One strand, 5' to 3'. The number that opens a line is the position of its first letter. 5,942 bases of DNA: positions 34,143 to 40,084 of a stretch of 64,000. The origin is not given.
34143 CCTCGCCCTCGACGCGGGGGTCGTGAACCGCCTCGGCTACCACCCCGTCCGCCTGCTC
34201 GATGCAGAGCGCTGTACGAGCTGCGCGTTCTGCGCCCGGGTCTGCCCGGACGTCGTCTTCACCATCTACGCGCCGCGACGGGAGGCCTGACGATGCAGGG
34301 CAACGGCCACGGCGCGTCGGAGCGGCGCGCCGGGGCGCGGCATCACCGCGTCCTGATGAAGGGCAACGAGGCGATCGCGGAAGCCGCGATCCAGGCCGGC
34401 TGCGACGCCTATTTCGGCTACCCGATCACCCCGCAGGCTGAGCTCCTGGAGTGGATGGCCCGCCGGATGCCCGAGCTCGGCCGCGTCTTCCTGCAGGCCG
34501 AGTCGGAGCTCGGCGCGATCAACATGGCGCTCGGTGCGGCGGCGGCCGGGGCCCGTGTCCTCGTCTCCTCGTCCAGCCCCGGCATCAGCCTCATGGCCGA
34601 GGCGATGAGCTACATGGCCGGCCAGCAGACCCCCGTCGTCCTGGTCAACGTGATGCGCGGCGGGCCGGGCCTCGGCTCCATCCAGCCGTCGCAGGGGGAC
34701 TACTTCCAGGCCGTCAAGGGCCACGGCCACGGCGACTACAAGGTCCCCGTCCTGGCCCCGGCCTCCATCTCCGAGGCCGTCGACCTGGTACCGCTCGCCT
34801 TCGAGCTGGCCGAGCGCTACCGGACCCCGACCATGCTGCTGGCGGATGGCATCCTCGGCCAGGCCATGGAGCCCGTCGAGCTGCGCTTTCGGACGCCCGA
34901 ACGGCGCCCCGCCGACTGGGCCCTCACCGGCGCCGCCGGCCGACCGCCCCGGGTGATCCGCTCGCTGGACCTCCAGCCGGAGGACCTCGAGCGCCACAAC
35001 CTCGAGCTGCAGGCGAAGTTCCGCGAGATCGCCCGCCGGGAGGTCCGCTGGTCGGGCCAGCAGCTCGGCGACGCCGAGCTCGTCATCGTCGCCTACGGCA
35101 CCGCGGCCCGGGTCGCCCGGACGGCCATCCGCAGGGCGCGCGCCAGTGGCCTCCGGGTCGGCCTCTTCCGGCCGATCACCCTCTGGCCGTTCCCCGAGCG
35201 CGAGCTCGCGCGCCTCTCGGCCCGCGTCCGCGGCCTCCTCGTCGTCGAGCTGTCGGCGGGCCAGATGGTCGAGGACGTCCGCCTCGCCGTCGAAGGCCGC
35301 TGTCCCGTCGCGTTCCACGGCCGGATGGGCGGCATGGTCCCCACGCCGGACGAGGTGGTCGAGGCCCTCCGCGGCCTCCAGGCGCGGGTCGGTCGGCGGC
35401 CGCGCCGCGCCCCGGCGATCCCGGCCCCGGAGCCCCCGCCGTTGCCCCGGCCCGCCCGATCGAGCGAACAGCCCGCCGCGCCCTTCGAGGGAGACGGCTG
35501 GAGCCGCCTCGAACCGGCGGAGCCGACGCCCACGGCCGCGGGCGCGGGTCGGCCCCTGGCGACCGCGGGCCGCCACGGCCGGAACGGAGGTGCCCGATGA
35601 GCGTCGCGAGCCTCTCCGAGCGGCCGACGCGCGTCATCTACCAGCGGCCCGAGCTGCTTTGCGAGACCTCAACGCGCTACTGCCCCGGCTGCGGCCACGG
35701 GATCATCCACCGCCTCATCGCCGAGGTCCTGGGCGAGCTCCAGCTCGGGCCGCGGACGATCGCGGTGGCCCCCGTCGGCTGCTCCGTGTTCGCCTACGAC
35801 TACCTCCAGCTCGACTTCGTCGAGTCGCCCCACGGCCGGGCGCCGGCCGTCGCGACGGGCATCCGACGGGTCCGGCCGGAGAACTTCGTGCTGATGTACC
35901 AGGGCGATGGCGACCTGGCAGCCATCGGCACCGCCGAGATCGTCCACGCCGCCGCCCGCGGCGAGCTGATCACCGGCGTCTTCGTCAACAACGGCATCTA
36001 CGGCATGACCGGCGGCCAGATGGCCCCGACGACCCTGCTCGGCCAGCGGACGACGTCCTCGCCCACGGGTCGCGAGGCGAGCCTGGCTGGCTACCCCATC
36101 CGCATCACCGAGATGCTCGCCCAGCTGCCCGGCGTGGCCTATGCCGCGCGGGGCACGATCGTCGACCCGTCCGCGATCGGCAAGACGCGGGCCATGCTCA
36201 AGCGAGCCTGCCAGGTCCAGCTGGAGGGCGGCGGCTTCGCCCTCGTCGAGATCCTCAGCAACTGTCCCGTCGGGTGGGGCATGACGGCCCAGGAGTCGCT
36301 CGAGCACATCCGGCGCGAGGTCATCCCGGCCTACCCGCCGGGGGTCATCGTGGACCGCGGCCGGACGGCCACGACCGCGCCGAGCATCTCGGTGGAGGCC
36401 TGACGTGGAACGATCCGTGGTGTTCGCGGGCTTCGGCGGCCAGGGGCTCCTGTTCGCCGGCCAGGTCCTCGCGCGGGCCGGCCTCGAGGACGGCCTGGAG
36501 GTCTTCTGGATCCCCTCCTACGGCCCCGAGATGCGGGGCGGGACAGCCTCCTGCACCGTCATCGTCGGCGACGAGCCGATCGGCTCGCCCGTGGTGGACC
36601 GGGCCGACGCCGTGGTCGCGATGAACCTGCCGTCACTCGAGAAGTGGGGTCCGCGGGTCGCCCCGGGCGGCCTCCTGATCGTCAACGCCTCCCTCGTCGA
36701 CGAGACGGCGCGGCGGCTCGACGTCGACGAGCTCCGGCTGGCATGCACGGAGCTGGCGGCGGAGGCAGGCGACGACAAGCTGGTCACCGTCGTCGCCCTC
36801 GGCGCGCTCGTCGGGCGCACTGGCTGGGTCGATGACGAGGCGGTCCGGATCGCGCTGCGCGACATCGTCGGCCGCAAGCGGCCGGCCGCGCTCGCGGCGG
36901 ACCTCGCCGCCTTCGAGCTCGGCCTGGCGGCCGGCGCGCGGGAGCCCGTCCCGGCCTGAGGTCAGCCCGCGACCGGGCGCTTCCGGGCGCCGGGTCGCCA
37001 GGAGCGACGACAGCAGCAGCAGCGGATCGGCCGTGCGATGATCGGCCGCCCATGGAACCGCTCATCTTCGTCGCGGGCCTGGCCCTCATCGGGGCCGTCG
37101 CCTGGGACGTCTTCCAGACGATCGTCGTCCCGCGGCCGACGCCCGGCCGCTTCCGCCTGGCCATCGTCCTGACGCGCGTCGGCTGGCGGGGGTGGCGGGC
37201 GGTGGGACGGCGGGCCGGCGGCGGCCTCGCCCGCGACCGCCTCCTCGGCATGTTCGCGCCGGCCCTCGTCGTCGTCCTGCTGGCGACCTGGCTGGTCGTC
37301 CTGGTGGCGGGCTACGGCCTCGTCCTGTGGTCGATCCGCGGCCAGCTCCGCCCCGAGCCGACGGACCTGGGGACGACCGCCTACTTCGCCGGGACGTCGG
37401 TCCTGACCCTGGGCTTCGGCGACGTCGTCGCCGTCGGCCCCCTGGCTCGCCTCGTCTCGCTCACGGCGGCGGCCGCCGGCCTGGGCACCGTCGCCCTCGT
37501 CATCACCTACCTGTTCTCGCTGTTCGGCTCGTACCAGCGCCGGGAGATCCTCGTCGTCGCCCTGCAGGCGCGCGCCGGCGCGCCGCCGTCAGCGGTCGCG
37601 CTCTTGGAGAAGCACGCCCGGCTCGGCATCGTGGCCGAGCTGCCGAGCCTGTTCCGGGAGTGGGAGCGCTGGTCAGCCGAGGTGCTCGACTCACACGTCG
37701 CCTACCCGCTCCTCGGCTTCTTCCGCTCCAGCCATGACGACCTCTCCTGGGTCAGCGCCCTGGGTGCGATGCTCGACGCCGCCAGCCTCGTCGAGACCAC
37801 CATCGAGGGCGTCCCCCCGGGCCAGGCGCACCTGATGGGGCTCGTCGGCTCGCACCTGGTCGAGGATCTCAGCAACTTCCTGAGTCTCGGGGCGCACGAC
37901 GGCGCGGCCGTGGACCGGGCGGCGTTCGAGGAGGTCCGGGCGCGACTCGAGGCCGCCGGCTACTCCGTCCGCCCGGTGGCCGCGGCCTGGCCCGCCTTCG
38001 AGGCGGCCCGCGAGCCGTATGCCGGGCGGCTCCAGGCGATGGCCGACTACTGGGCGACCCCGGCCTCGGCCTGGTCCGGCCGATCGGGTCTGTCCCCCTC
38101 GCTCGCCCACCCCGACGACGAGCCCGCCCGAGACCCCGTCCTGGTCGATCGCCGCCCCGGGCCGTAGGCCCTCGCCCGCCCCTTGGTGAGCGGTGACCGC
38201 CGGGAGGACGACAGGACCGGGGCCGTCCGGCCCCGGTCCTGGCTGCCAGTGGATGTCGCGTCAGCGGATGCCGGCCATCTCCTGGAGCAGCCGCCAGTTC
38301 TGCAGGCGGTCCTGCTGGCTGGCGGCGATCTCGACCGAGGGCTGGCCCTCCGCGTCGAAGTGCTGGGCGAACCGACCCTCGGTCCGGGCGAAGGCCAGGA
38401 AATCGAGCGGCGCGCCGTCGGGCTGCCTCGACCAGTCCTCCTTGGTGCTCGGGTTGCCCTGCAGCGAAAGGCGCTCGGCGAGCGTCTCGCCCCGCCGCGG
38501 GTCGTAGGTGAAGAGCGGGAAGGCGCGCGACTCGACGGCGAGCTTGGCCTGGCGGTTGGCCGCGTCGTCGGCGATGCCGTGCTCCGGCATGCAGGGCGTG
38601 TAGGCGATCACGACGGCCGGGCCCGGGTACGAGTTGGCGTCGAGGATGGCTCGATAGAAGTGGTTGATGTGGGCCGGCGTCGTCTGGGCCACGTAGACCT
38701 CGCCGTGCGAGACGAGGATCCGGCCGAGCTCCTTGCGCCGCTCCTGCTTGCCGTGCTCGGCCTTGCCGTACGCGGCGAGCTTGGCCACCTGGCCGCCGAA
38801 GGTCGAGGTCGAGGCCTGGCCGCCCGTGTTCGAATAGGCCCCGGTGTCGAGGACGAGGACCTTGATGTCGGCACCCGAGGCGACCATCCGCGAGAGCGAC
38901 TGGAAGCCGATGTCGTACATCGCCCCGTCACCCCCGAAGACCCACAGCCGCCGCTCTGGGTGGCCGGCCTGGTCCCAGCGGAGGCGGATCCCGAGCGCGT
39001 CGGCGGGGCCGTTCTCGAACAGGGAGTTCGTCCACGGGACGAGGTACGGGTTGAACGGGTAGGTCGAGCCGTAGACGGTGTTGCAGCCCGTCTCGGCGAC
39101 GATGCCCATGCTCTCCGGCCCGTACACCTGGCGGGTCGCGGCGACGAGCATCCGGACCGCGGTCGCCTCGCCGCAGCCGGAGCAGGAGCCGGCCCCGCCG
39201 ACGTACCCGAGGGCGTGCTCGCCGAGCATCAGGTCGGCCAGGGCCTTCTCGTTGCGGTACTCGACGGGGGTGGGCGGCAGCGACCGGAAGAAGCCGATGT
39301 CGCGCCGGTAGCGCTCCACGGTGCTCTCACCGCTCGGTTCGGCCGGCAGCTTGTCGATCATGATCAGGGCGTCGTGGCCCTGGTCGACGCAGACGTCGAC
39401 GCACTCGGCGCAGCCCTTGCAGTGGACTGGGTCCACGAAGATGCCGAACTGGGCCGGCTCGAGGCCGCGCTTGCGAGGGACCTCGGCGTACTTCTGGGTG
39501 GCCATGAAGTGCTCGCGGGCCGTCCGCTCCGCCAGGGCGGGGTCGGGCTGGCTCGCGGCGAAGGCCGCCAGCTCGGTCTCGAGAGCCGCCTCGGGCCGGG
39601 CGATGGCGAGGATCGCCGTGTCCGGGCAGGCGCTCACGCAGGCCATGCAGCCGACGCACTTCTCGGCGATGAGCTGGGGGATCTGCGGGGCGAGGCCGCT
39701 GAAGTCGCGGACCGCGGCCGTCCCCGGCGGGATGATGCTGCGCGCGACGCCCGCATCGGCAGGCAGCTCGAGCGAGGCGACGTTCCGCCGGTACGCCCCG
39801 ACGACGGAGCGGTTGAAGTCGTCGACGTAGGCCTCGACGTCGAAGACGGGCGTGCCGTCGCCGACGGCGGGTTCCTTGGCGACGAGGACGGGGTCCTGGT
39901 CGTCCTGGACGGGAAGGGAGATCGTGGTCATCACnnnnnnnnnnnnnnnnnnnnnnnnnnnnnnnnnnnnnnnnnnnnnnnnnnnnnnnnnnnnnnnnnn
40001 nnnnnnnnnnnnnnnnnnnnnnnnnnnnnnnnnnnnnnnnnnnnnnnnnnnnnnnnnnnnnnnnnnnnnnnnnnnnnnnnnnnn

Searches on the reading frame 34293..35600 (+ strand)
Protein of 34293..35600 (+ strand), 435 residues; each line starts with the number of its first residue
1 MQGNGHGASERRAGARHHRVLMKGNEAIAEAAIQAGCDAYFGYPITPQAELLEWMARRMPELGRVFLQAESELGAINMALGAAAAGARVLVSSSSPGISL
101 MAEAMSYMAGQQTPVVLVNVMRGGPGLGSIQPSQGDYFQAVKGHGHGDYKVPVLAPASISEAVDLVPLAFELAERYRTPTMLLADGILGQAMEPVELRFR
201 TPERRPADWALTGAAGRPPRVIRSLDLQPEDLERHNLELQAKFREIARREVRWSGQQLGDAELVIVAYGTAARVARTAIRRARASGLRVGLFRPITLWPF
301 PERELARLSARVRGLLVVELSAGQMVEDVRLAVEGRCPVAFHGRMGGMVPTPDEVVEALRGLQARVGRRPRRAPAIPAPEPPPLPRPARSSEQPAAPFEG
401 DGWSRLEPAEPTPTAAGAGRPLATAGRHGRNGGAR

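Call 37: search_protein_families(library=pfam, proteins=[window:34293-35600:+], max_evalue=0.0001)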
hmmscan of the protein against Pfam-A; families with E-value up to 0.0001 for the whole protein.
window:34293-35600:+ (435 aa): 3 families
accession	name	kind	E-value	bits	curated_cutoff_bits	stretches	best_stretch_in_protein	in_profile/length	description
PF01855.24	POR_N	-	1.1e-51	176.2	27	1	30-198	1-168/231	Pyruvate flavodoxin/ferredoxin oxidoreductase, thiamine diP-bdg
PF17147.9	PFOR_II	-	3.7e-25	88.7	27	1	261-355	1-102/102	Pyruvate:ferredoxin oxidoreductase core domain II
PF02776.23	TPP_enzyme_N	-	1.4e-06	28.5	26.8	1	22-118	1-96/119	Thiamine pyrophosphate enzyme, N-terminal TPP binding domain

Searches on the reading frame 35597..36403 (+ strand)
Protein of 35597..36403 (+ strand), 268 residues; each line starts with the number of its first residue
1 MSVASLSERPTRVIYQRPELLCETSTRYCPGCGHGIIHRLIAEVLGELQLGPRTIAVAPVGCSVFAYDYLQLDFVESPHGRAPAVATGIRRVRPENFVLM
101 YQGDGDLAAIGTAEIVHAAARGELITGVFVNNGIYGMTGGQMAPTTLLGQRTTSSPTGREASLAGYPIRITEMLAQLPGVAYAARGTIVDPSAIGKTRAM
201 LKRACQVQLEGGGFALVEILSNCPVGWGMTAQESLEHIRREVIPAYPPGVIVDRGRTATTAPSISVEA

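Call 37: search_protein_families(library=pfam, proteins=[window:35597-36403:+], max_evalue=0.0001)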
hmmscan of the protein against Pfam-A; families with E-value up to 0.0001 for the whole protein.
window:35597-36403:+ (268 aa): 1 family
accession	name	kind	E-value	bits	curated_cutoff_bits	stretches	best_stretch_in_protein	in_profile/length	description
PF02775.26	TPP_enzyme_C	-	1.8e-17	64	21.9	1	73-219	24-151/151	Thiamine pyrophosphate enzyme, C-terminal TPP binding domain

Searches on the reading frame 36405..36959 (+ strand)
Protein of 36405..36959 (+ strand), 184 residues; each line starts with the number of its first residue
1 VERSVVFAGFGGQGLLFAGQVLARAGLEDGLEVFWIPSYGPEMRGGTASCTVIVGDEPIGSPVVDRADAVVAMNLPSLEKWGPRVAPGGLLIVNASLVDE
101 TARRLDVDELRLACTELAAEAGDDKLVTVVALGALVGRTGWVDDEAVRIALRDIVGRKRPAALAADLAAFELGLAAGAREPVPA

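Call 38: search_protein_families(library=pfam, proteins=[window:36405-36959:+], max_evalue=0.0001)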
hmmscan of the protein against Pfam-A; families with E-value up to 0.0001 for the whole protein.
window:36405-36959:+ (184 aa): 1 family
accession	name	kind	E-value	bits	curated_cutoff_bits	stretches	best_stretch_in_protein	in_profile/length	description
PF01558.24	POR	-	2.6e-34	119.3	27.4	1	11-174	1-172/173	Pyruvate ferredoxin/flavodoxin oxidoreductase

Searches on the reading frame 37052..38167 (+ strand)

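Call 38: search_protein_families(library=pfam, proteins=[window:37052-38167:+], max_evalue=0.0001)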
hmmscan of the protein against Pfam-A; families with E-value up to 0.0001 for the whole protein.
window:37052-38167:+ (371 aa): 1 family
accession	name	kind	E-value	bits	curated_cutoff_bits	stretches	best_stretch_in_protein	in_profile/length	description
PF07885.22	Ion_trans_2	-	9.5e-09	35.5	22.5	1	82-157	3-76/79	Ion channel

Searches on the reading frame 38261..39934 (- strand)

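Call 38: search_protein_families(library=pfam, proteins=[window:38261-39934:-], max_evalue=0.0001)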
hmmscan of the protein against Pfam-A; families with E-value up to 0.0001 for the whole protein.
window:38261-39934:- (557 aa): 9 families
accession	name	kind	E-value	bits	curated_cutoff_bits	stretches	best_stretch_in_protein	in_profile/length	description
PF02775.26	TPP_enzyme_C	-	2.4e-13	50.6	21.9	1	282-443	2-150/151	Thiamine pyrophosphate enzyme, C-terminal TPP binding domain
PF13187.11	Fer4_9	-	2.9e-08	34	27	0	85-108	34-52/52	4Fe-4S dicluster domain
PF13237.11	Fer4_10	-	3.9e-07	30.3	25.5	0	89-105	5-21/53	4Fe-4S dicluster domain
PF14697.11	Fer4_21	-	1.6e-06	28.6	35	0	91-111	6-26/59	4Fe-4S dicluster domain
PF12838.12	Fer4_7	-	3.4e-06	27.9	27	1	92-182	1-48/52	4Fe-4S dicluster domain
PF00037.32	Fer4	-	8.1e-06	25.9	21.1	1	88-108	3-23/24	4Fe-4S binding domain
PF12797.12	Fer4_2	-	5.5e-05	23.3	24.5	1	88-104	5-21/22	4Fe-4S binding domain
PF13484.11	Fer4_16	-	6.9e-05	24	30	0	92-124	1-32/66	4Fe-4S double cluster binding domain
PF13183.11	Fer4_8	-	7.3e-05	23.7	27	0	90-182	2-64/68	4Fe-4S dicluster domain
